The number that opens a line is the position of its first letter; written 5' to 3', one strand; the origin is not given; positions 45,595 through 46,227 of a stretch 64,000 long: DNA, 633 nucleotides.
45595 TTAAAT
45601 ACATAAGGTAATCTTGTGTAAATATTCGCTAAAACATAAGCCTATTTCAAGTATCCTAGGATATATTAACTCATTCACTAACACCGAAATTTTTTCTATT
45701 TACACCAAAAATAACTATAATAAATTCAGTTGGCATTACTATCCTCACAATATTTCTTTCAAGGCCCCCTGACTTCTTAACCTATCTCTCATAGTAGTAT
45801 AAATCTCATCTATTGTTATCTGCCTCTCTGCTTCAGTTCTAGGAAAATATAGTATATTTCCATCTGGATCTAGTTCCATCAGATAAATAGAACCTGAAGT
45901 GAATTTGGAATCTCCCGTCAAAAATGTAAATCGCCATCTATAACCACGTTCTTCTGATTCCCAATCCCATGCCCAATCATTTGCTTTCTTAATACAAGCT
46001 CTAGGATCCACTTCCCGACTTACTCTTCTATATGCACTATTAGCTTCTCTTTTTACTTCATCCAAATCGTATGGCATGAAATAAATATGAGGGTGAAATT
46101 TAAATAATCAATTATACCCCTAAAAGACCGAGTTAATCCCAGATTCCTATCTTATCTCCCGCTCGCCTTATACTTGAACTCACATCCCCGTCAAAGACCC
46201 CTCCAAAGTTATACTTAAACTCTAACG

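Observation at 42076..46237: About 4.1-kb element integrated at the 3' end of tRNA-Ser, with tRNA-derived direct repeats and terminal inverted repeats but no integrase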

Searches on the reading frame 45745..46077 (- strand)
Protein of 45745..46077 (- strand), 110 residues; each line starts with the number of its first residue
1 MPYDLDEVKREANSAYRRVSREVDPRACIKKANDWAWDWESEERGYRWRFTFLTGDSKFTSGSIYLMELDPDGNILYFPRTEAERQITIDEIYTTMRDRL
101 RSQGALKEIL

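Call 7: search_protein_families(library=pfam, proteins=[window:45745-46077:-], max_evalue=0.1)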
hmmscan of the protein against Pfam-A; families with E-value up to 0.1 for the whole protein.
window:45745-46077:- (110 aa): 0 families

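Call 8: search_protein_families(library=phrogs, proteins=[window:45745-46077:-], max_evalue=0.1)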
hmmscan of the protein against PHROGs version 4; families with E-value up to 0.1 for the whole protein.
window:45745-46077:- (110 aa): 1 family
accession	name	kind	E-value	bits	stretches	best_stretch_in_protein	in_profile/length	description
phrog_21001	-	unknown function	0.077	14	0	17-74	68-124/139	-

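Call 16: find_encoding_contigs(protein=window:45745-46077:-, flank=10000, max_places=10)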
Protein window:45745-46077:- (110 aa): no gene with exactly this product is on record in the collection.

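Call 17: find_related_loci(query=window:45745-46077:-, collection=viral_contigs, flank=10000)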
Query window:45745-46077:- (110 aa) in viral_contigs; peptide patterns used: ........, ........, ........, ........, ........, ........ (x = any residue, [..] = any of these).
6 stretches matched a pattern, but none encodes a relative of the query by tblastn (E <= 1e-3).

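Call 20: find_homologous_proteins(query=window:45745-46077:-)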
Query window:45745-46077:- (110 aa): 1 proteins with E <= 0.001 among 7 candidates.
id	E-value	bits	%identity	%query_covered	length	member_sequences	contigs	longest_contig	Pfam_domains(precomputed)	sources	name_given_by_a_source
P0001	4.2e-69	247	100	100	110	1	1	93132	-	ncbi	-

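Call 21: find_encoding_contigs(protein=P0001, flank=10000, max_places=5)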
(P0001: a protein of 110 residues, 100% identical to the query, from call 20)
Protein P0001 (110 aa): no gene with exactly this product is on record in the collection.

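Call 23: find_encoding_contigs(protein=P0008, flank=10000, max_places=4)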
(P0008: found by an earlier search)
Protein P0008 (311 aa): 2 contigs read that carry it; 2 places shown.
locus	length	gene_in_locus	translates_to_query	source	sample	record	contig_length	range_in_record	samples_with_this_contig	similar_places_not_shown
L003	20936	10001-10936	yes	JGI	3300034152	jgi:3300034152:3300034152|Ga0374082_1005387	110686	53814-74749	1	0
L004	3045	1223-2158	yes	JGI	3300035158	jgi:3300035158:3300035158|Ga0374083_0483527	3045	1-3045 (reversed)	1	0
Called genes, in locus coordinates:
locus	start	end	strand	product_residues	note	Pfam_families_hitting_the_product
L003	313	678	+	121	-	-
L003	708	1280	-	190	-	PF00398:RrnaAD (weak), PF01135:PCMT, PF08241:Methyltransf_11 (faint), PF02527:GidB (weak), PF08704:GCD14, PF05175:MTS, PF13847:Methyltransf_31, PF13649:Methyltransf_25 (weak)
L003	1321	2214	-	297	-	PF01435:Peptidase_M48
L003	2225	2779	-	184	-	PF04011:LemA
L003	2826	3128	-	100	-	-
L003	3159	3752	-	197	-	PF00318:Ribosomal_S2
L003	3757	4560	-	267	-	PF09754:PAC2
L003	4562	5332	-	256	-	PF00575:S1, PF07541:EIF_2_alpha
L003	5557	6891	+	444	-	PF00939:Na_sulph_symp, PF03600:CitMHS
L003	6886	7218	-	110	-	-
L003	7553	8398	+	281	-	PF01734:Patatin, PF19890:DUF6363 (weak)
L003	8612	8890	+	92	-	PF05239:PRC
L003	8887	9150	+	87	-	PF05402:PqqD (weak)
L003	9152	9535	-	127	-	PF21485:IF5A-like_N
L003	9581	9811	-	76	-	PF00125:Histone (weak), PF00808:CBFD_NFYB_HMF, PF15630:CENP-S (weak)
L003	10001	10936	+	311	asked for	PF08271:Zn_Ribbon_TF, PF00382:TFIIB, PF04545:Sigma70_r4 (faint), PF00382:TFIIB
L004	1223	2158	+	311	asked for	PF08271:Zn_Ribbon_TF, PF00382:TFIIB, PF04545:Sigma70_r4 (faint), PF00382:TFIIB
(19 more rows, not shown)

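Call 24: find_encoding_contigs(protein=P0010, flank=10000, max_places=4)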
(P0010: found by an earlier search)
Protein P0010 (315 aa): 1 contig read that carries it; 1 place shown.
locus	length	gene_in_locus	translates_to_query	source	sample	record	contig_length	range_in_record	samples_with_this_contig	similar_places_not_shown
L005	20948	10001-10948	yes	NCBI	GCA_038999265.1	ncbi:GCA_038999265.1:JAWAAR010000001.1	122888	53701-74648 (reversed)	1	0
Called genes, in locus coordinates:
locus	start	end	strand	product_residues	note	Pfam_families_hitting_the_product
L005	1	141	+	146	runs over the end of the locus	PF00293:NUDIX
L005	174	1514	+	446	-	PF18195:GatD_N, PF00710:Asparaginase, PF17763:Asparaginase_C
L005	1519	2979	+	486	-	PF02934:GatB_N, PF02637:GatB_Yqey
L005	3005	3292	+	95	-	-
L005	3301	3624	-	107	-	-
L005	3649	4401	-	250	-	PF00590:TP_methylase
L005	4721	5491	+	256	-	PF25133:TYW2_N_2 (faint), PF02475:TRM5-TYW2_MTfase, PF09445:Methyltransf_15 (weak)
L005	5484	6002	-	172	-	PF09335:VTT_dom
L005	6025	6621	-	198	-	-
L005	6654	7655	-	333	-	PF01594:AI-2E_transport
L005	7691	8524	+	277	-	PF01734:Patatin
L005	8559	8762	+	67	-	PF00808:CBFD_NFYB_HMF, PF00125:Histone (weak), PF15630:CENP-S (weak)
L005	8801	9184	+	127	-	PF21485:IF5A-like_N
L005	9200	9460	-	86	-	PF05402:PqqD (weak)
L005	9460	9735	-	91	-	PF05239:PRC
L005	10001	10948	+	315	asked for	PF08271:Zn_Ribbon_TF, PF00382:TFIIB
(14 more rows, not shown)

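Call 25: find_encoding_contigs(protein=P0007, flank=10000, max_places=4)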
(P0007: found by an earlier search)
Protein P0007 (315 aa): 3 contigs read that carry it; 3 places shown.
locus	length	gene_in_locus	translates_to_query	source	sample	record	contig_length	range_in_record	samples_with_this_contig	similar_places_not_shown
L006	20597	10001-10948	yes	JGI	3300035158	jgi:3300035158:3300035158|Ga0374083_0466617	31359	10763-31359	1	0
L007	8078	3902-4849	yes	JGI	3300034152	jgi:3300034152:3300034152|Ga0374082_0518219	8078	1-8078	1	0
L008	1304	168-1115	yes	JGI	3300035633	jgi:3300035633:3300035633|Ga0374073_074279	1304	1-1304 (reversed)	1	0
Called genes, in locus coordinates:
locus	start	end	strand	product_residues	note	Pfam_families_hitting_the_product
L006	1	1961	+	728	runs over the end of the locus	PF04851:ResIII, PF00270:DEAD, PF00271:Helicase_C (weak), PF21280:Helicase_dom4_arc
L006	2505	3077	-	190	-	PF02527:GidB (weak), PF01135:PCMT, PF08704:GCD14, PF00398:RrnaAD (weak), PF05175:MTS, PF13847:Methyltransf_31, PF13649:Methyltransf_25 (weak)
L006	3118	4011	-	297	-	PF01435:Peptidase_M48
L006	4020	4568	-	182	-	PF04011:LemA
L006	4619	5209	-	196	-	PF00318:Ribosomal_S2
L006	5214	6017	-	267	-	PF09754:PAC2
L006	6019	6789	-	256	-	PF00575:S1, PF07541:EIF_2_alpha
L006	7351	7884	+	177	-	-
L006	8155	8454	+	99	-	-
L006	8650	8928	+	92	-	PF05239:PRC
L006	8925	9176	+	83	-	PF05402:PqqD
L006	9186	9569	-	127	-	PF21485:IF5A-like_N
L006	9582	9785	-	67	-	PF00125:Histone, PF00808:CBFD_NFYB_HMF, PF15630:CENP-S (weak)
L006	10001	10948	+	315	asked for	PF08271:Zn_Ribbon_TF, PF00382:TFIIB, PF04545:Sigma70_r4 (faint), PF00382:TFIIB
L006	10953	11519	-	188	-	-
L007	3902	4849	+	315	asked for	PF08271:Zn_Ribbon_TF, PF00382:TFIIB, PF04545:Sigma70_r4 (faint), PF00382:TFIIB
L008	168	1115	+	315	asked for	PF08271:Zn_Ribbon_TF, PF00382:TFIIB, PF04545:Sigma70_r4 (faint), PF00382:TFIIB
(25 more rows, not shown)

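Call 31: find_encoding_contigs(protein=P0003, flank=10000, max_places=6)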
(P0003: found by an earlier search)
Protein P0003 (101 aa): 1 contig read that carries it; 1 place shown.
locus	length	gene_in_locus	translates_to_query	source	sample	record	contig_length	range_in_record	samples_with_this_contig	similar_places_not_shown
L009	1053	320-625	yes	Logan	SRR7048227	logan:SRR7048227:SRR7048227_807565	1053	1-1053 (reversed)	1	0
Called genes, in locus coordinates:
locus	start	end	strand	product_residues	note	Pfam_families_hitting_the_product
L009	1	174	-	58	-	?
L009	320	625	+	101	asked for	-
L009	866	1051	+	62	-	?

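Call 32: find_encoding_contigs(protein=P0002, flank=10000, max_places=6)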
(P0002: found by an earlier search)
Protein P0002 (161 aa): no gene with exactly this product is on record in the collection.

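Call 72: predict_structure(protein=window:45745-46077:-)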
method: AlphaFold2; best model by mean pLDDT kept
length: 110 residues; sequences in the alignment: 1
mean_pLDDT: 54.3   pTM: 0.39
mean pLDDT of the five models: 54.3, 49.1, 46.2, 42.8, 39.2
residues with pLDDT >= 90: 0; 70-90: 0; 50-70: 88; < 50: 22
segments of 3 or more residues with pLDDT < 50: 1-3, 25-28, 55-62, 108-110
pLDDT, mean of each block of 10 residues (from residue 1): 53 60 52 53 58 44 55 58 53 59 51
secondary structure, 60 per line:
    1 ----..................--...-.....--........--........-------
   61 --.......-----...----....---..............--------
elements in order: H5-22 E29-33 E36-43 E46-53 E63-69 E75-77 H82-85 H89-102

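Call 74: search_protein_families(library=ncbifam, proteins=[window:45745-46077:-], max_evalue=0.1)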
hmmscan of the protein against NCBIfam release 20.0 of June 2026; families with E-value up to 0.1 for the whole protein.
window:45745-46077:- (110 aa): 1 family
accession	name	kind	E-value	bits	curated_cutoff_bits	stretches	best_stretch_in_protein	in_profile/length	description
NF041160.1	DGGPL_Thplmales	equivalog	0.055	12.4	780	1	54-104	191-239/396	digeranylgeranylglycerophospholipid reductase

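Call 83: predict_structure(alignment_id=A1)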
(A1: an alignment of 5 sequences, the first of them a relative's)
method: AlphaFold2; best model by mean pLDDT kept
length: 101 residues; sequences in the alignment: 5
mean_pLDDT: 72.6   pTM: 0.60
mean pLDDT of the five models: 72.6, 72.2, 71.7, 71.0, 70.3
residues with pLDDT >= 90: 0; 70-90: 62; 50-70: 24; < 50: 15
segments of 3 or more residues with pLDDT < 50: 1-6, 96-101
pLDDT, mean of each block of 10 residues (from residue 1): 45 65 86 86 68 66 83 86 87 57 39
secondary structure, 60 per line:
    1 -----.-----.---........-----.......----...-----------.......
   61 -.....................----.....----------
elements in order: E16-23 H29-35 E40-42 H54-60 E62-68 H69-82 E87-91

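Call 87: fold_search(model_id=the predicted structure, library=pdb)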
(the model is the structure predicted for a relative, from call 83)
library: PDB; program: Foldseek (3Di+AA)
matches with E <= 10: 547; with E <= 0.001: 0
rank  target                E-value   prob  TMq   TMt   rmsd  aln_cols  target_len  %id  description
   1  7mn1_MODEL_1_A        2.0e-02  0.99  0.50  0.52   4.4        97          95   12  Rules for designing protein fold switches and their implications for the folding code (released 2022-05-18)
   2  1q53_MODEL_1_A        7.0e-02  0.80  0.42  0.39   5.0       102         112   11  SOLUTION STRUCTURE OF HYPOTHETICAL ARABIDOPSIS THALIANA PROTEIN AT3G17210. CENTER FOR EUKARYOTIC STRUCTURAL GE (released 2003-08-19)
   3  6tpi_B                9.0e-02  0.85  0.43  0.43   5.8       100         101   16  EnvC bound to the FtsX periplasmic domain (released 2020-11-04)
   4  8s4e_A                9.6e-02  0.75  0.42  0.42   4.5        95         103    8  Dimeric Alpha-beta barrel protein from Brassica rapa subsp.pekinensis (released 2025-01-15)
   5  6i6e                  1.0e-01  0.87  0.45  0.47   5.4        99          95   16  Circular permutant of ribosomal protein S6, swap strand 1 , L10A mutant (released 2019-11-27)
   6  1wg1_MODEL_1_A        1.1e-01  0.95  0.50  0.55   5.3        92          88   13  Solution structure of RNA binding domain in BAB13405(homolog EXC-7) (released 2004-11-27)
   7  8i6o_A                1.4e-01  0.80  0.46  0.19   4.6       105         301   10  Cryo-EM structure of Pseudomonas aeruginosa FtsE(WT)X/EnvC complex in peptidisc (released 2023-06-07)
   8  5b0a_B                1.4e-01  0.75  0.43  0.45   5.1        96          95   11  Polyketide cyclase OAC from Cannabis sativa, H5Q mutant (released 2016-01-27)
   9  5b08_A                1.5e-01  0.85  0.48  0.49   3.9       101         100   12  Polyketide cyclase OAC from Cannabis sativa (released 2016-01-27)
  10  4f3q                  1.8e-01  0.85  0.42  0.21   3.7        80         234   16  Structure of a YebC family protein (CBU_1566) from Coxiella burnetii (released 2012-06-27)
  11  6i69                  1.8e-01  0.72  0.45  0.47   5.6       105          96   17  Circular permutant of ribosomal protein S6, adding 5aa to C terminal of P97-3, L10A mutant (released 2019-11-27)
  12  1qjh                  2.0e-01  0.75  0.43  0.46   5.9        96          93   16  Protein Aggregation and Alzheimer's Disease: Crystallographic Analysis of the Phenomenon. Engineered version of the ribo (released 2000-06-29)
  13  2qyc_A                2.0e-01  0.41  0.38  0.37   5.4       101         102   13  Crystal structure of a dimeric ferredoxin-like protein (bb1511) from bordetella bronchiseptica rb50 at 1.90 A resoluti (released 2007-08-28)
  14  1itp_MODEL_1_A        2.2e-01  0.66  0.39  0.49   8.3        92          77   18  Solution Structure of POIA1 (released 2002-02-13)
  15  1fjg_F                3.0e-01  0.41  0.39  0.39   6.5       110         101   14  STRUCTURE OF THE THERMUS THERMOPHILUS 30S RIBOSOMAL SUBUNIT IN COMPLEX WITH THE ANTIBIOTICS STREPTOMYCIN, SPECTINOMYCI (released 2000-09-25)
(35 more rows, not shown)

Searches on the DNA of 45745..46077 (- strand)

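Call 27: search_rna_families(sources=[L003, L005, L006, L007], threshold=gathering)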
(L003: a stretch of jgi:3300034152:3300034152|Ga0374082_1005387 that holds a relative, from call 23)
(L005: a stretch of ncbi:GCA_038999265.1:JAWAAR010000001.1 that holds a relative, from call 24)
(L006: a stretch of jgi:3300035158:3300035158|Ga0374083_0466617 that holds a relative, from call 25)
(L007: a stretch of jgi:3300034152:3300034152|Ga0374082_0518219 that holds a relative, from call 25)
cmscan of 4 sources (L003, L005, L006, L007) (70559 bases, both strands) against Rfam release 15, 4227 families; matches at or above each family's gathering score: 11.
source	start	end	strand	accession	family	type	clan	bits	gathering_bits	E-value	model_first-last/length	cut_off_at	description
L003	7342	7415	-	RF00005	tRNA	Gene; tRNA;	CL00001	65.6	29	5.5e-12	1-71/71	no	tRNA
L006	7980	8053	-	RF00005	tRNA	Gene; tRNA;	CL00001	65.6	29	5.5e-12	1-71/71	no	tRNA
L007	1881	1954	-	RF00005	tRNA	Gene; tRNA;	CL00001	65.6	29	5.5e-12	1-71/71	no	tRNA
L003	7226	7300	-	RF00005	tRNA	Gene; tRNA;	CL00001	64.3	29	1.3e-11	1-71/71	no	tRNA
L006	7900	7974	-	RF00005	tRNA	Gene; tRNA;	CL00001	64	29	1.5e-11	1-71/71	no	tRNA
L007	1801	1875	-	RF00005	tRNA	Gene; tRNA;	CL00001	64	29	1.5e-11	1-71/71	no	tRNA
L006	8479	8561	-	RF00005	tRNA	Gene; tRNA;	CL00001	59.1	29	3.4e-10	1-71/71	no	tRNA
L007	2380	2462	-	RF00005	tRNA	Gene; tRNA;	CL00001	59.1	29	3.4e-10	1-71/71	no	tRNA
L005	9810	9893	+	RF00005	tRNA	Gene; tRNA;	CL00001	57.4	29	1e-09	1-71/71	no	tRNA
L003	8444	8527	-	RF00005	tRNA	Gene; tRNA;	CL00001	57.2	29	1.1e-09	1-71/71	no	tRNA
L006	1977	2064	-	RF00005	tRNA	Gene; tRNA;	CL00001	47.4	29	5.8e-07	1-71/71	no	tRNA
